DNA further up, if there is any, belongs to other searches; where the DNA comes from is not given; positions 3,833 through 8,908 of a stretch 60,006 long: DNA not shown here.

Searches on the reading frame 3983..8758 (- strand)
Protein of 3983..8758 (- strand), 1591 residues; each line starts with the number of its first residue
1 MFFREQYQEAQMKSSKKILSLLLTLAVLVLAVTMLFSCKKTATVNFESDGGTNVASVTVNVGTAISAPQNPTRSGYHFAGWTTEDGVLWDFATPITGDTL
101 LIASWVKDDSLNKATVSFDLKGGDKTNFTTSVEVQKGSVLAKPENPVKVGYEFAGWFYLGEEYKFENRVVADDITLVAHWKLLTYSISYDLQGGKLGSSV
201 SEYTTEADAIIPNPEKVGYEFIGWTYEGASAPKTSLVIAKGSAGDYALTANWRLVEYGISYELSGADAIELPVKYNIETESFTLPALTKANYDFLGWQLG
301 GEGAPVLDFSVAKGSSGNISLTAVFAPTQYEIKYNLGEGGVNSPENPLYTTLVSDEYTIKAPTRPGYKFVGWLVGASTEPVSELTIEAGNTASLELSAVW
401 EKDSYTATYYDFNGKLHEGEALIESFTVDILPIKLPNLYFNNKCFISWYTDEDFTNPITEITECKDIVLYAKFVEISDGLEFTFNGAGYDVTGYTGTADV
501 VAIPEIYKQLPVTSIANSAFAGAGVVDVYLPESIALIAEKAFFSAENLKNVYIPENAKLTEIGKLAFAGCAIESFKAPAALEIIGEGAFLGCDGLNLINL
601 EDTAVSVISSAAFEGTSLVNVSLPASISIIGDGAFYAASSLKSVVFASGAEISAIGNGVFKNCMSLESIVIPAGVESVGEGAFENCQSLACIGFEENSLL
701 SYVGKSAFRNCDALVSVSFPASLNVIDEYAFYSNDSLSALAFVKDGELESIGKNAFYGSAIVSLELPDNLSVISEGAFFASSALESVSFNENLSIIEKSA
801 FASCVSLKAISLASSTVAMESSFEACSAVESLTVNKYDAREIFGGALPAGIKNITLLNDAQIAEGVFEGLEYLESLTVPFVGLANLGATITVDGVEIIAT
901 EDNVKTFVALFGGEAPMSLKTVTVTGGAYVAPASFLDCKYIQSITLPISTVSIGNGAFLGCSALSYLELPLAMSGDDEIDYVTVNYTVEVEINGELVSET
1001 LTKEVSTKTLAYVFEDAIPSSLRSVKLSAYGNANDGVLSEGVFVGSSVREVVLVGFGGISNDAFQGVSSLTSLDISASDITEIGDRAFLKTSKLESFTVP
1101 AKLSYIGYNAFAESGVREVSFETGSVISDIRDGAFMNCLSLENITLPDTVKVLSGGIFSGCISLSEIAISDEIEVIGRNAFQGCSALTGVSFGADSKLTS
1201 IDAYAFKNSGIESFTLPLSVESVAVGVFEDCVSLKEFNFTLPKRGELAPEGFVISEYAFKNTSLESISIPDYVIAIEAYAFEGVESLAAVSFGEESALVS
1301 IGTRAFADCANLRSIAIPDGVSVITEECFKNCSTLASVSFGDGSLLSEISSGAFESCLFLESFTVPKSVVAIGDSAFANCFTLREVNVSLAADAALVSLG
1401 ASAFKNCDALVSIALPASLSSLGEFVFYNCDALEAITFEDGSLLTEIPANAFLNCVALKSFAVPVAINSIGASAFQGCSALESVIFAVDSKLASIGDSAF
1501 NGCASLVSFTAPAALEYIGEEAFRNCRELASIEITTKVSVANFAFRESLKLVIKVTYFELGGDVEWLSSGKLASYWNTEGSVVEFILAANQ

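Call 6: search_protein_families(library=pfam, proteins=[window:3983-8758:-], max_evalue=0.01)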
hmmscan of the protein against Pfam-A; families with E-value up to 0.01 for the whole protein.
window:3983-8758:- (1591 aa): 4 families
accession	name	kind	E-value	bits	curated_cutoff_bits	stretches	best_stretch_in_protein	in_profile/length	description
PF13306.12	LRR_5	-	2.3e-202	661.5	27.7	10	1254-1383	3-126/127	BspA type Leucine rich repeat region (6 copies)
PF09479.16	Flg_new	-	2.3e-51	172.2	27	6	43-103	2-64/65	Listeria-Bacteroides repeat domain (List_Bact_rpt)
PF13855.12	LRR_8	-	6.5e-34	115.9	27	2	1058-1097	15-54/61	Leucine rich repeat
PF18998.6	Flg_new_2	-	1.1e-09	38.6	23.6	1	330-402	1-71/73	Divergent InlB B-repeat domain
